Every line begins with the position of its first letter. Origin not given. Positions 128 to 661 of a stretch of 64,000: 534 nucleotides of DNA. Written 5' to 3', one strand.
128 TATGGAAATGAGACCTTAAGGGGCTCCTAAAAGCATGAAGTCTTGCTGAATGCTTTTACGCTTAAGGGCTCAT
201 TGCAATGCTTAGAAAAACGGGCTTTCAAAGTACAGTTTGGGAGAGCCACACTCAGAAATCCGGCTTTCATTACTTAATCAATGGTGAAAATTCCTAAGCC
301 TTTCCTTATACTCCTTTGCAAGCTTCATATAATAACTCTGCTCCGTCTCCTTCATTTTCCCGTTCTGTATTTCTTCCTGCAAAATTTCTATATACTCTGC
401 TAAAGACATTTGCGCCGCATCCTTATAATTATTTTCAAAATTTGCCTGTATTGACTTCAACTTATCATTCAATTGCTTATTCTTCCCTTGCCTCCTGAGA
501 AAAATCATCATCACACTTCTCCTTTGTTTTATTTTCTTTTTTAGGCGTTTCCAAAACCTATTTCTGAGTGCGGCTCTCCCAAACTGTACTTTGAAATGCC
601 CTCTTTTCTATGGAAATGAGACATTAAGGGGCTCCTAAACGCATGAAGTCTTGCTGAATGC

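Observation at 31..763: Two copies of a ~250-nt repeat downstream of ptsI, each a ~180-nt hairpin, with a compensatory base-pair change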

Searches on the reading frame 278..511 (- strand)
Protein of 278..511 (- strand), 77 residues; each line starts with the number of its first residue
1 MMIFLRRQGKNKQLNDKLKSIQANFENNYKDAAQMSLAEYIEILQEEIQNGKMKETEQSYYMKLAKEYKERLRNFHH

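Call 14: find_homologous_proteins(query=window:281-511:-, max_evalue=0.01)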
Query seq(77 aa) (77 aa): 17 proteins with E <= 0.01 among 17 candidates.
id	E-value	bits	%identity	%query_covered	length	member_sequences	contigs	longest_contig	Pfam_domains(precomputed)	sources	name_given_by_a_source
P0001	3.6e-41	155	100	100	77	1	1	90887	-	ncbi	-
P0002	6.6e-37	142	90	100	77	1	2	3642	-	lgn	-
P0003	1.0e-36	141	88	100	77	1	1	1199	-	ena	-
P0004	2.4e-14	71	53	99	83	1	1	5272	-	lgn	-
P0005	3.3e-14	70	55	97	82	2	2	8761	-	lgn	-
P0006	3.4e-14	70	54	99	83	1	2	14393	-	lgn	-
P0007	4.6e-14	70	53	99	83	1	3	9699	-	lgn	-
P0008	5.9e-14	70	53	99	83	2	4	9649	-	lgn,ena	-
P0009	5.9e-14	70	50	99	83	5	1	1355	-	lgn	-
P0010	6.5e-14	69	53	99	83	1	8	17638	-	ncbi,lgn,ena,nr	ncbi:MAG: hypothetical protein K2K20_02725 [Lachnospiraceae bacterium]|nr:hypothetical protein [Lach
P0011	7.8e-14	69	53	97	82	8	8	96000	-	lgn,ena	-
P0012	9.7e-14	69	53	99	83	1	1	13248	-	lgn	-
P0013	8.8e-13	66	53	99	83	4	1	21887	-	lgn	-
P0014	1.2e-12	65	49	99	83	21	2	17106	-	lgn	-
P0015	4.7e-12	64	49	99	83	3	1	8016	-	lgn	-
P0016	2.0e-11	62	49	99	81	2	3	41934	-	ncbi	-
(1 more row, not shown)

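Call 15: find_encoding_contigs(protein=P0001, flank=10000, max_places=4)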
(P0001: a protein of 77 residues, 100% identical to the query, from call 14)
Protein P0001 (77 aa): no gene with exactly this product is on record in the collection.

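Call 16: find_encoding_contigs(protein=P0002, flank=10000, max_places=4)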
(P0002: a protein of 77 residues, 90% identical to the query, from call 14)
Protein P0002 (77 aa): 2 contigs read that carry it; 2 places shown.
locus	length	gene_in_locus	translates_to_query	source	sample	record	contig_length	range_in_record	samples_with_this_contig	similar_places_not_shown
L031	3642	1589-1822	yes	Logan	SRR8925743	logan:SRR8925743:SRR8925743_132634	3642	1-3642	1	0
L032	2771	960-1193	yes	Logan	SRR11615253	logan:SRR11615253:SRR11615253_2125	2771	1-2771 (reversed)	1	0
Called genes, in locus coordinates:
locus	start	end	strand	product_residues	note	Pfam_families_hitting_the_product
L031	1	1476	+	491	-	?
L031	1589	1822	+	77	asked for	-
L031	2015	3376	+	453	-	PF04055:Radical_SAM (faint), PF13353:Fer4_12 (weak), PF12836:HHH_3 (weak)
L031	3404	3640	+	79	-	?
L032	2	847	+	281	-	?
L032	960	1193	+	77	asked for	-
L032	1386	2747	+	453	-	PF04055:Radical_SAM (faint), PF13353:Fer4_12 (weak), PF12836:HHH_3 (weak)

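Call 17: find_encoding_contigs(protein=P0003, flank=10000, max_places=4)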
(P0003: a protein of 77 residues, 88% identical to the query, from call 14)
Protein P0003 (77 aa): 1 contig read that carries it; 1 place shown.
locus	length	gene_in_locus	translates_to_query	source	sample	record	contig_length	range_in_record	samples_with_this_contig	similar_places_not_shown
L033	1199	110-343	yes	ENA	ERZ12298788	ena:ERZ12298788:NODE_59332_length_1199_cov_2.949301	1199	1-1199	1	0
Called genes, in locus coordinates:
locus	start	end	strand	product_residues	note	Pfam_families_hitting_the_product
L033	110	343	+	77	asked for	-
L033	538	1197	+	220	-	?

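Call 22: find_encoding_contigs(protein=P0011, flank=4000, max_places=8)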
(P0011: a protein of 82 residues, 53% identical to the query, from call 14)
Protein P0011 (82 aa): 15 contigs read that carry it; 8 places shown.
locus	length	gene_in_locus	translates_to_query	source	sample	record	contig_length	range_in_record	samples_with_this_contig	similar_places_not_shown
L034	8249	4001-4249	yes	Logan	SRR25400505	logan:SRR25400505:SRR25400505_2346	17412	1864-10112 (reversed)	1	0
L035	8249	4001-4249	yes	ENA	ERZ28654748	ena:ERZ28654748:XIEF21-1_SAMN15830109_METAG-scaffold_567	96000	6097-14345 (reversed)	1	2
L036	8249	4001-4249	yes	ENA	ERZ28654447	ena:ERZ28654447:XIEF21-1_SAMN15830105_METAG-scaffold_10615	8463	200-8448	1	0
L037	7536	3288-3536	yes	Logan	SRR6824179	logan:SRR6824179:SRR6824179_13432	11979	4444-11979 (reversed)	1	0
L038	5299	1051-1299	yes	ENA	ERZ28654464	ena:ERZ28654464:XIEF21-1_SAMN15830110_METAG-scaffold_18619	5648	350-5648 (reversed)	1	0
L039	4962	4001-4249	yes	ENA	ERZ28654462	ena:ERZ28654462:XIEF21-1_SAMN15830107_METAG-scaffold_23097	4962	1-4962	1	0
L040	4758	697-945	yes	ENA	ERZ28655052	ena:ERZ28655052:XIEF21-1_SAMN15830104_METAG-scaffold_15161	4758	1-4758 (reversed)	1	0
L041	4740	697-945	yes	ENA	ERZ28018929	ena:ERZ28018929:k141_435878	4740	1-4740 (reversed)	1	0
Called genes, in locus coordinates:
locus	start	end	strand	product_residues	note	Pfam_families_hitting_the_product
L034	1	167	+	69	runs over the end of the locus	-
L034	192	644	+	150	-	PF09148:DUF1934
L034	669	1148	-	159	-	-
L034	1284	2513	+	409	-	PF24568:CC_PcsB, PF00877:NLPC_P60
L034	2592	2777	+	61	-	-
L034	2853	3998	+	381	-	PF02595:Gly_kinase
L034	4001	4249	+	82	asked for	-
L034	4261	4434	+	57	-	PF20076:DUF6472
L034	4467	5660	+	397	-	-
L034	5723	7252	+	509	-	PF12229:PG_binding_4 (weak), PF03734:YkuD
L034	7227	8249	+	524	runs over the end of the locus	PF01276:OKR_DC_1, PF03711:OKR_DC_1_C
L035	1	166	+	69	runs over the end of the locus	-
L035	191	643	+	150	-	PF09148:DUF1934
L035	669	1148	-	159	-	-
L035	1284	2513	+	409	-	PF06103:DUF948 (faint), PF24568:CC_PcsB, PF00877:NLPC_P60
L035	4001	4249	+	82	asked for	-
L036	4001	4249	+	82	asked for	-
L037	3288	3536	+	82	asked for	-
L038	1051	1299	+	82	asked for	-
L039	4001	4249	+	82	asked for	-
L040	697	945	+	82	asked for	-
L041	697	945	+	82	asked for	-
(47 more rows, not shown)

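Call 23: find_encoding_contigs(protein=P0016, flank=4000, max_places=4)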
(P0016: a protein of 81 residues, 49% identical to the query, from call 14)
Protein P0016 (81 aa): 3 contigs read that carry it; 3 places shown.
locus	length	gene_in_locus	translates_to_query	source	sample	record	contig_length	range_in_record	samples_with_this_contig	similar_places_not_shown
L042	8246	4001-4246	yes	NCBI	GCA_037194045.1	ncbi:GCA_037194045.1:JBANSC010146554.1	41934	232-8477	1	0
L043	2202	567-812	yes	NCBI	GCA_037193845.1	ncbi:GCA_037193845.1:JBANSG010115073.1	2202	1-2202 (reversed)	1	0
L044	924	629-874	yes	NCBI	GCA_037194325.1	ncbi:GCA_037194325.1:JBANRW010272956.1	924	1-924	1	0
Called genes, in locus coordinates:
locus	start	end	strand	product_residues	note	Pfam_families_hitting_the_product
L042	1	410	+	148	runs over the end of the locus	PF09148:DUF1934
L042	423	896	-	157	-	-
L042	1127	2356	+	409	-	PF24568:CC_PcsB, PF00877:NLPC_P60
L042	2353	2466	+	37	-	-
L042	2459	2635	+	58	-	-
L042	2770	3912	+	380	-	PF02595:Gly_kinase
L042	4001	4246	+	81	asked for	-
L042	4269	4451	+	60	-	PF20076:DUF6472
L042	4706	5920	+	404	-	-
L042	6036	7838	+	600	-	PF12229:PG_binding_4 (weak), PF03734:YkuD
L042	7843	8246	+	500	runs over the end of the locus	PF01276:OKR_DC_1, PF03711:OKR_DC_1_C (weak)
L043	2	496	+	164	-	?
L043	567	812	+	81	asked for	-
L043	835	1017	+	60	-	PF20076:DUF6472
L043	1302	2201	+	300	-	?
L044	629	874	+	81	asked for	-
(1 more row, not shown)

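Call 24: find_encoding_contigs(protein=P0010, flank=4000, max_places=8)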
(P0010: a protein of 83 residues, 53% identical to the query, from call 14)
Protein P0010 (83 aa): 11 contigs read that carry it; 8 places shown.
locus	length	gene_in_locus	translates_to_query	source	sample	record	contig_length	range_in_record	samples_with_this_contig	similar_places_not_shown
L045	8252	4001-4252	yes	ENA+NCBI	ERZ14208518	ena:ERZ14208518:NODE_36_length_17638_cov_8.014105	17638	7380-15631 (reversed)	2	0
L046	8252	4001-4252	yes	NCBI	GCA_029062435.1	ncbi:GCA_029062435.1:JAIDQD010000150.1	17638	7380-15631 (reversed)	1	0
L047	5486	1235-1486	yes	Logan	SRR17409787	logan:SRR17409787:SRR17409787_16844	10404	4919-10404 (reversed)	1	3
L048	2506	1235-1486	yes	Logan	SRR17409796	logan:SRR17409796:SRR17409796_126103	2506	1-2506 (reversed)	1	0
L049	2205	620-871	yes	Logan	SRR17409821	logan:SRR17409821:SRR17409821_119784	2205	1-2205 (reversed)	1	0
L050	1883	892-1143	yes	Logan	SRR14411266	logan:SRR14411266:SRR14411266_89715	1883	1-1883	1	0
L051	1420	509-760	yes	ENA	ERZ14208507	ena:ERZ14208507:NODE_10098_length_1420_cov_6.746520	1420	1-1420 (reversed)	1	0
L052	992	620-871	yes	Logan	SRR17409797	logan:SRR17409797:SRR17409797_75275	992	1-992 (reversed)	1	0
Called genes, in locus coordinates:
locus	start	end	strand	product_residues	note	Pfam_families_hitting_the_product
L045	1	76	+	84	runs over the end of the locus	-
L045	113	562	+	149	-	PF09148:DUF1934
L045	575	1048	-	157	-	-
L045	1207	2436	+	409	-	PF24568:CC_PcsB, PF00877:NLPC_P60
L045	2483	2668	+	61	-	-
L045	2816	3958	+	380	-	PF02595:Gly_kinase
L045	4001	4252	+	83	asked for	-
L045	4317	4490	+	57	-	PF20076:DUF6472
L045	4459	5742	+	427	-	-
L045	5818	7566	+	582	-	PF12229:PG_binding_4 (weak), PF03734:YkuD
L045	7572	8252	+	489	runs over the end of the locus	PF01276:OKR_DC_1, PF03711:OKR_DC_1_C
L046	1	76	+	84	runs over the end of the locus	-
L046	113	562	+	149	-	PF09148:DUF1934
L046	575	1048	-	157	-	-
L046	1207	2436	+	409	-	PF24568:CC_PcsB, PF00877:NLPC_P60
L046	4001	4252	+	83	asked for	-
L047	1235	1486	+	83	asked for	-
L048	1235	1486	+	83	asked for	-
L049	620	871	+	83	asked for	-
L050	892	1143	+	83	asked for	-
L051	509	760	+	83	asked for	-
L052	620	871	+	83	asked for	-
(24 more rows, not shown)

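Call 25: list_cluster_members(proteins=[P0001, P0002, P0003])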
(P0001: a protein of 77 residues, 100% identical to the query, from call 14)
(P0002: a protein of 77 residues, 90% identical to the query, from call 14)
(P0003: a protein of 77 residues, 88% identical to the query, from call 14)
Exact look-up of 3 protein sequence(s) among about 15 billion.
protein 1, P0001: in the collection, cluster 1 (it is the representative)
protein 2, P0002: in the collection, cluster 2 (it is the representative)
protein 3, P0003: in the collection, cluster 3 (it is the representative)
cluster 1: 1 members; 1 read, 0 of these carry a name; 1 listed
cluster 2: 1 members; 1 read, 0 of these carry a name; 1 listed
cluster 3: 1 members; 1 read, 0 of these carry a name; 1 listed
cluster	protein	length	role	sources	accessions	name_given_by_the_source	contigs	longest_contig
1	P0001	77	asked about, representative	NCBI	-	-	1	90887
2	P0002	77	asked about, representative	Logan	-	-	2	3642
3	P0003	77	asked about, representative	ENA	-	-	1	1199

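Call 112: search_protein_families(library=pfam, proteins=[window:278-511:-], max_evalue=0.001)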
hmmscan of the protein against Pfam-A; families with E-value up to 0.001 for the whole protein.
window:278-511:- (77 aa): 0 families
